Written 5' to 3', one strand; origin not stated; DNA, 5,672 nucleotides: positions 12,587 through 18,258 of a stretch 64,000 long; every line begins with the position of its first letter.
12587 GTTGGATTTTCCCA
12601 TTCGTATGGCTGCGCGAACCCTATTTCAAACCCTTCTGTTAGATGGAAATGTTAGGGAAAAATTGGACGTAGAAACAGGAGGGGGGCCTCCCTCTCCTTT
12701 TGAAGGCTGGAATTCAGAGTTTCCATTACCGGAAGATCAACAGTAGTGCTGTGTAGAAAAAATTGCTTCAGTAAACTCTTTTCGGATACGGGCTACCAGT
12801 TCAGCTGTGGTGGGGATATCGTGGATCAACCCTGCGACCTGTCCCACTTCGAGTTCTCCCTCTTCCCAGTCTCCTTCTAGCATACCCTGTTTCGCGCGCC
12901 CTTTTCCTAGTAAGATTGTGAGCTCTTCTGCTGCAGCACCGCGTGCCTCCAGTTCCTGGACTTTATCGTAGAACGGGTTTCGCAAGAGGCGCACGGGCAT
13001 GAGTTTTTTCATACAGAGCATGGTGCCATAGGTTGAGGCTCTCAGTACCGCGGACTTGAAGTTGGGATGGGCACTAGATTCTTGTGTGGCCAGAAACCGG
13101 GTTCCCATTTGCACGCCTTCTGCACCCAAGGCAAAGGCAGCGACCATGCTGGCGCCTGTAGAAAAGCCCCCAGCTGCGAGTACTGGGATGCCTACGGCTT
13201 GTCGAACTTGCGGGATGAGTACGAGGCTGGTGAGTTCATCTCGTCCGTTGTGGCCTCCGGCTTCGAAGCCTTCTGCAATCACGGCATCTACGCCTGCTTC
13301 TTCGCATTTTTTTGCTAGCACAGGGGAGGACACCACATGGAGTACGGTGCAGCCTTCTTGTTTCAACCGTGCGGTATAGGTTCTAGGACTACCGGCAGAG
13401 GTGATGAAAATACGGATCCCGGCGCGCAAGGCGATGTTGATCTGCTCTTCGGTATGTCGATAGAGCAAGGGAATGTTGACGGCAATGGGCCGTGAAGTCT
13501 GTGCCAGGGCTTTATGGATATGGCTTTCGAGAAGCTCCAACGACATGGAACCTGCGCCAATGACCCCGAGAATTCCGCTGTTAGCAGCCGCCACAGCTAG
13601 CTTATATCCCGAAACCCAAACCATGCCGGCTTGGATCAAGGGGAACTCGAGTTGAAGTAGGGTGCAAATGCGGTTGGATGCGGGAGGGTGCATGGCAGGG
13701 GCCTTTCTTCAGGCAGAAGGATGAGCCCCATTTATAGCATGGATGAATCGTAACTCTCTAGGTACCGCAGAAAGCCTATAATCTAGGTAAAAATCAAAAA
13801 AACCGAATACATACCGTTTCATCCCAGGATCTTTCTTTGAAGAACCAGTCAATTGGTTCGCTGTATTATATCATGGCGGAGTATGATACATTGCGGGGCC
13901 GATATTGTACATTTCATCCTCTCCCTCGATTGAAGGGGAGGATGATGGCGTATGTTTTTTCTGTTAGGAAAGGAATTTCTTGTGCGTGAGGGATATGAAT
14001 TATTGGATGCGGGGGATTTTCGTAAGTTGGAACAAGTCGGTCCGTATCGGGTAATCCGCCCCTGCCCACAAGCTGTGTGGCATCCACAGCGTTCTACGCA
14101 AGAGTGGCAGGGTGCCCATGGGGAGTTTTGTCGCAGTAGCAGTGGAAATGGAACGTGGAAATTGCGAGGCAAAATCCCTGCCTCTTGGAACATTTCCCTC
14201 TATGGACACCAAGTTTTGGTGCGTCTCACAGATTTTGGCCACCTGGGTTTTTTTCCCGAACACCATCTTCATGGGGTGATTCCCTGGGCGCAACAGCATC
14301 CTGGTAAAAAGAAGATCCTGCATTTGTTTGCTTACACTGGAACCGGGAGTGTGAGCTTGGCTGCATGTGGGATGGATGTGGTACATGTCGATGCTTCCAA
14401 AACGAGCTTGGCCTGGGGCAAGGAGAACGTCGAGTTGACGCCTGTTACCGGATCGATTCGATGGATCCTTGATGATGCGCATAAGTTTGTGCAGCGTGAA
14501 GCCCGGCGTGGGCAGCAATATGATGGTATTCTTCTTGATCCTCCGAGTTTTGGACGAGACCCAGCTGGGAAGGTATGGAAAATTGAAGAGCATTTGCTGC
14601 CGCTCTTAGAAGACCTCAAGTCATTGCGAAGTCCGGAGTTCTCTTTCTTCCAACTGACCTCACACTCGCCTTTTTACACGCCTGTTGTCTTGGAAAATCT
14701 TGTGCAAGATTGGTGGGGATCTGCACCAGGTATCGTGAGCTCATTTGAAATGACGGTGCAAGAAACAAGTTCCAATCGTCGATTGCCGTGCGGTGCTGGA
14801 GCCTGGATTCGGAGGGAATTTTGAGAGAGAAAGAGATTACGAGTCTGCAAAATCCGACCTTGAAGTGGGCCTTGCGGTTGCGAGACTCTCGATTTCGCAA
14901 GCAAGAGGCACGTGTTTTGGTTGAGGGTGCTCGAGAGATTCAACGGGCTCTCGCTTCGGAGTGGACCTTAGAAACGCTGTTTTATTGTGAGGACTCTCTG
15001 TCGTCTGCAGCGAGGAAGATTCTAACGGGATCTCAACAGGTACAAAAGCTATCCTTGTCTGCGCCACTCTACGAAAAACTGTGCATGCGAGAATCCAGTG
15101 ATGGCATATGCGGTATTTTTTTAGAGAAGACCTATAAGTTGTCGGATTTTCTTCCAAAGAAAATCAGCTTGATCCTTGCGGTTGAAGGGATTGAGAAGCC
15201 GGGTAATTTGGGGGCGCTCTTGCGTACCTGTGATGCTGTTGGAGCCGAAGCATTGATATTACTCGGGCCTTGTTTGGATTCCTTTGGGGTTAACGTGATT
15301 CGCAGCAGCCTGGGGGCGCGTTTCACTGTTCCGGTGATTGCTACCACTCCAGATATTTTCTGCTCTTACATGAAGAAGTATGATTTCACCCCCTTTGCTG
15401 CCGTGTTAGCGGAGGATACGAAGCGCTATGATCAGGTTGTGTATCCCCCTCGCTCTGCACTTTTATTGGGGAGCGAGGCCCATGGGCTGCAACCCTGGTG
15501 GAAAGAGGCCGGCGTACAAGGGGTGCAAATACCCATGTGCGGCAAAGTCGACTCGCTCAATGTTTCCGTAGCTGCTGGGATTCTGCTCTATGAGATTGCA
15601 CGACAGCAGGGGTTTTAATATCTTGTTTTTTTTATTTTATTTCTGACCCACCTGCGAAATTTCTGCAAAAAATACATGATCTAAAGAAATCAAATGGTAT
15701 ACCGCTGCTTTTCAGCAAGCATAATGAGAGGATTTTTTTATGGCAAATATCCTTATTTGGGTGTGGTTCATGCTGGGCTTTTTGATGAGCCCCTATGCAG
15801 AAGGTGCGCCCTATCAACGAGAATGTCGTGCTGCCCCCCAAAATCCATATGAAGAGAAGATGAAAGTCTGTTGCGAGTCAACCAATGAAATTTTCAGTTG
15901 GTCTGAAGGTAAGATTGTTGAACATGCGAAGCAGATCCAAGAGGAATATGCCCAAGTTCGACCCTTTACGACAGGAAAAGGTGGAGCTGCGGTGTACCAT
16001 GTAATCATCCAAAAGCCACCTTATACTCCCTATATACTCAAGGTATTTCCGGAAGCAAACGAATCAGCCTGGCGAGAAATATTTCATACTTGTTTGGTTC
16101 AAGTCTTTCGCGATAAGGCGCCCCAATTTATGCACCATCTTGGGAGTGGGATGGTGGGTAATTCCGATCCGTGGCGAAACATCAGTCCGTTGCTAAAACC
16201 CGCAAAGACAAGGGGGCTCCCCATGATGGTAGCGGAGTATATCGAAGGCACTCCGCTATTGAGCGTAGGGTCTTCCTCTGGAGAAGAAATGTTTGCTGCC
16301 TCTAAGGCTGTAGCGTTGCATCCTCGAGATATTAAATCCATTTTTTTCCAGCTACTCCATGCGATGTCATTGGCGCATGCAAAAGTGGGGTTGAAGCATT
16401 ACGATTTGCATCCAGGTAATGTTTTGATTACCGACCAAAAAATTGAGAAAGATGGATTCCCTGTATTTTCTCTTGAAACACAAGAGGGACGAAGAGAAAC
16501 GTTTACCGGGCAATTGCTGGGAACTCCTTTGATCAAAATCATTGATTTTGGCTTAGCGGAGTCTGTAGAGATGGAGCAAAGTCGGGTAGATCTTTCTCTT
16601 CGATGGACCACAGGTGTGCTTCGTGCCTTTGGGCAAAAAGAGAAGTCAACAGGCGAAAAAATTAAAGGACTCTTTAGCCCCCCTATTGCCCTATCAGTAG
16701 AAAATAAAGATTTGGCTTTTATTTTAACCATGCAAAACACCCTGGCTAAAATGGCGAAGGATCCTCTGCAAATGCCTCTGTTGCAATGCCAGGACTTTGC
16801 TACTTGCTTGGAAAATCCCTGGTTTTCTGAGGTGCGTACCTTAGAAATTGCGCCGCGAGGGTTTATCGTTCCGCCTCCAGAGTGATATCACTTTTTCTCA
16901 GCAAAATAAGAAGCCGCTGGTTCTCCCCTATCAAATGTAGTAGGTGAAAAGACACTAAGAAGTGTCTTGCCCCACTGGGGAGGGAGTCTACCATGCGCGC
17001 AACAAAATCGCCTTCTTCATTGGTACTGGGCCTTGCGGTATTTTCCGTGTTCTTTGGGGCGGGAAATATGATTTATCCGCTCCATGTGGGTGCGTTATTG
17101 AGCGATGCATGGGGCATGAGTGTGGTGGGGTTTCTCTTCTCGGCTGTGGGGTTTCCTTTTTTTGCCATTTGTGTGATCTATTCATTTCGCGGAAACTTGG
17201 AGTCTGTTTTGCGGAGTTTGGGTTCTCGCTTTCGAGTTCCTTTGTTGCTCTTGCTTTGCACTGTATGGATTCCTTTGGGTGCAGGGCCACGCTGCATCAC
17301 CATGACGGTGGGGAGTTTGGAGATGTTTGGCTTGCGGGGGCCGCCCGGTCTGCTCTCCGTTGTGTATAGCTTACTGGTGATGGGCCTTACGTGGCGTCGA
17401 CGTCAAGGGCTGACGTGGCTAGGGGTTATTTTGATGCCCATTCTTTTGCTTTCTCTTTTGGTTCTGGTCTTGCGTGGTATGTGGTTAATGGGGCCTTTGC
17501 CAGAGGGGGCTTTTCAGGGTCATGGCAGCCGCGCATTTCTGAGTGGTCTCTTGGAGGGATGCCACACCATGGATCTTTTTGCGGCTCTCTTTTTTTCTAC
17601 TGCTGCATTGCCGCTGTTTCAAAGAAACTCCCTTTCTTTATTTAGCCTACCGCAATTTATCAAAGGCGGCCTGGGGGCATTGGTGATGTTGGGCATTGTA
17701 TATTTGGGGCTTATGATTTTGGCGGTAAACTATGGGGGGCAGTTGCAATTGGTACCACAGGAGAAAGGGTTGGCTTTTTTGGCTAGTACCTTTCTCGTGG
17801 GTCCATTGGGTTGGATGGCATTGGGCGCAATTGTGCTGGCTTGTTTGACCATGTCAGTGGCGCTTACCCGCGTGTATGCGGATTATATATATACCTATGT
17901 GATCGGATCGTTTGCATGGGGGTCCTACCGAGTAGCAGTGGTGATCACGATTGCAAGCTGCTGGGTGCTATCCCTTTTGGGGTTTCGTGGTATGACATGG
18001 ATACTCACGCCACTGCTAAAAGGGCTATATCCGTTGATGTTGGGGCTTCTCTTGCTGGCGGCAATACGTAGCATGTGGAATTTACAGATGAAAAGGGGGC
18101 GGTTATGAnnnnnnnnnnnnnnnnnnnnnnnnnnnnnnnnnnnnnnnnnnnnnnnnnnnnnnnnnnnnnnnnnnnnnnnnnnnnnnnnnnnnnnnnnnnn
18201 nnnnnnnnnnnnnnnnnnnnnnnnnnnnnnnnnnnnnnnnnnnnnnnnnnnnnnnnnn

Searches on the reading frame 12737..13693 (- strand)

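Call 51: search_protein_families(library=pfam, proteins=[window:12737-13693:-], max_evalue=0.00001)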
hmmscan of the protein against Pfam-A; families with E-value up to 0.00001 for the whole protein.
window:12737-13693:- (318 aa): 4 families
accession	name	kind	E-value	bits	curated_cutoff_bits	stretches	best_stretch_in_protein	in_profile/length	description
PF03060.21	NMO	-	7.1e-59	200.3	28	1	10-304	5-329/331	Nitronate monooxygenase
PF00478.31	IMPDH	-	5.4e-11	42.5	25.6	0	150-210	189-249/345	IMP dehydrogenase / GMP reductase domain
PF01070.24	FMN_dh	-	1.9e-09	37.5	24.9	1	120-202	225-307/350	FMN-dependent dehydrogenase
PF05690.20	ThiG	-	1.2e-06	28.6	23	1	109-205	118-212/247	Thiazole biosynthesis protein ThiG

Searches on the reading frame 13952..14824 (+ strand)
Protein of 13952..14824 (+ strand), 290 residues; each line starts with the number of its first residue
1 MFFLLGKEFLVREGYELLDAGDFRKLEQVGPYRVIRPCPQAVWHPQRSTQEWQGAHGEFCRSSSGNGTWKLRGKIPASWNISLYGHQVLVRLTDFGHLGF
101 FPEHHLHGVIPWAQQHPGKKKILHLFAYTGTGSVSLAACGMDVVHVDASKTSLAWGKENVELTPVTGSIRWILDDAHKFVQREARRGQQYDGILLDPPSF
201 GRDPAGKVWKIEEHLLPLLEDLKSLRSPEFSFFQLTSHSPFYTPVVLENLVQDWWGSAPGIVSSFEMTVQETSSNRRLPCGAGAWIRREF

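Call 51: search_protein_families(library=pfam, proteins=[window:13952-14824:+], max_evalue=0.00001)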
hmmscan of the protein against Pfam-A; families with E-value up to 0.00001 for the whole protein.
window:13952-14824:+ (290 aa): 2 families
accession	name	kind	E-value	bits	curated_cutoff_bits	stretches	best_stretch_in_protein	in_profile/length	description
PF10672.15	Methyltrans_SAM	-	6.2e-11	42.5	27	1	67-202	74-208/286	S-adenosylmethionine-dependent methyltransferase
PF03602.21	Cons_hypoth95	-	2e-06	28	24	1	112-198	35-122/182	Conserved hypothetical protein 95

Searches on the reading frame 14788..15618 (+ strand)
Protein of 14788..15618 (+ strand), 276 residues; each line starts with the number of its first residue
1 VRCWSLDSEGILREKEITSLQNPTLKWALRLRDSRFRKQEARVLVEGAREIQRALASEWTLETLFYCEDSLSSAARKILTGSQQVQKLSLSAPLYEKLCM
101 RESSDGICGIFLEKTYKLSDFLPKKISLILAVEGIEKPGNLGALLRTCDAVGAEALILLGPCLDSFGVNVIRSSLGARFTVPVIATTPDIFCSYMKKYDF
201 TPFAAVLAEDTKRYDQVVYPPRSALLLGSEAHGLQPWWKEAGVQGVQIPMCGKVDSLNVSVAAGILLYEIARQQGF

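Call 51: search_protein_families(library=pfam, proteins=[window:14788-15618:+], max_evalue=0.00001)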
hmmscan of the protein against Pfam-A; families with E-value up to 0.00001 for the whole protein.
window:14788-15618:+ (276 aa): 2 families
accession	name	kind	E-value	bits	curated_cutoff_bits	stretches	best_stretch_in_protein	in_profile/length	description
PF00588.24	SpoU_methylase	-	2.3e-31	109.3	29.7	1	128-268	2-142/142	SpoU rRNA Methylase family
PF22435.1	MRM3-like_sub_bind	-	1e-14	55.1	27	1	22-108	1-83/84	MRM3-like substrate binding domain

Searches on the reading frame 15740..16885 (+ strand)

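Call 51: search_protein_families(library=pfam, proteins=[window:15740-16885:+], max_evalue=0.00001)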
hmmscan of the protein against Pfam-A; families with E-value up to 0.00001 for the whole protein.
window:15740-16885:+ (381 aa): 1 family
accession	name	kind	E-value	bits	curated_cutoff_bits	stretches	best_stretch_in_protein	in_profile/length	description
PF00069.31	Pkinase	-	8.2e-08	32.4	31.7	1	161-281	73-153/263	Protein kinase domain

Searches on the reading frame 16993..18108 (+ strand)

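Call 51: search_protein_families(library=pfam, proteins=[window:16993-18108:+], max_evalue=0.00001)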
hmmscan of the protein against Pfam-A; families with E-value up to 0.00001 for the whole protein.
window:16993-18108:+ (371 aa): 1 family
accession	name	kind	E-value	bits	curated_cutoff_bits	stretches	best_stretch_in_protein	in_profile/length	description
PF05525.19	Branch_AA_trans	-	2.4e-44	152.4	22.3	1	8-364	4-364/429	Branched-chain amino acid transport protein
